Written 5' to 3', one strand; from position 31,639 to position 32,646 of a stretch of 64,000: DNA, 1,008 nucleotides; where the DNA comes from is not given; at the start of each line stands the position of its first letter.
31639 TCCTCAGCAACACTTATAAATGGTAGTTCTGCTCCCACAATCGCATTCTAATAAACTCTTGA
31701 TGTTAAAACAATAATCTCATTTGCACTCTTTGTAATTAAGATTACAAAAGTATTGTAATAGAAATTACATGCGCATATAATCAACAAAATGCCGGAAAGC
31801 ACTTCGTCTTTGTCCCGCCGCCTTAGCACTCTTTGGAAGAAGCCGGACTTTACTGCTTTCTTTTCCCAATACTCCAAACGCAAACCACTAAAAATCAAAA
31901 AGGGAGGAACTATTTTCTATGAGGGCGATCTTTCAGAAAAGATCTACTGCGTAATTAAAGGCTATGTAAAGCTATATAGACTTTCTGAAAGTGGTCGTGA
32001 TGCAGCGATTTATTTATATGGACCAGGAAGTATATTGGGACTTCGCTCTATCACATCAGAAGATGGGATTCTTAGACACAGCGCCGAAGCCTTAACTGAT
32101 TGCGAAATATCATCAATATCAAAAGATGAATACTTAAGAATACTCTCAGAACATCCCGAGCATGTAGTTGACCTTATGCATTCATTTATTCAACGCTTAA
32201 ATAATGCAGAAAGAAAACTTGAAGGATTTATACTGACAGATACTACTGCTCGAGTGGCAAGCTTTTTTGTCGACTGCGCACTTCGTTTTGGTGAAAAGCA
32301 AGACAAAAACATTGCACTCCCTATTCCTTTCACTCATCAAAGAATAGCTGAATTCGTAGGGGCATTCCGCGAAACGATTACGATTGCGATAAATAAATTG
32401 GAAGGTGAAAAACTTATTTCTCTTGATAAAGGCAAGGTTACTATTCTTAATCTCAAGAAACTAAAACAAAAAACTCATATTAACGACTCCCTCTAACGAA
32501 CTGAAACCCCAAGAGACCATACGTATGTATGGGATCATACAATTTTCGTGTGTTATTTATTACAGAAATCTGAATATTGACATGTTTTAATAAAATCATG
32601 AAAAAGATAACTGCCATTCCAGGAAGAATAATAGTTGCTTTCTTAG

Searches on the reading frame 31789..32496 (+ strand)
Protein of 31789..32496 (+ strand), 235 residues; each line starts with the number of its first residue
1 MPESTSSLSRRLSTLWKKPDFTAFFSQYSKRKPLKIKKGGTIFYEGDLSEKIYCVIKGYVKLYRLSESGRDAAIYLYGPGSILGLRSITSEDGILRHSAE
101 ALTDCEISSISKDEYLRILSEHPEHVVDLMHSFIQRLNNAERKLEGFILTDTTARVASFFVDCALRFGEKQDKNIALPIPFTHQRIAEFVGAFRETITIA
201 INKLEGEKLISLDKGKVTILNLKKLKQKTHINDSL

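Call 86: search_protein_families(library=pfam, proteins=[window:31789-32496:+], max_evalue=0.0001)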
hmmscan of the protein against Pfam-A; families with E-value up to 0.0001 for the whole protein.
window:31789-32496:+ (235 aa): 2 families
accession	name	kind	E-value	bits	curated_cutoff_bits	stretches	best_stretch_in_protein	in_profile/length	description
PF00027.35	cNMP_binding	-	6.3e-18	65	27.5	1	35-122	3-89/89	Cyclic nucleotide-binding domain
PF13545.12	HTH_Crp_2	-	7.1e-14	52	27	1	154-227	1-69/70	Crp-like helix-turn-helix domain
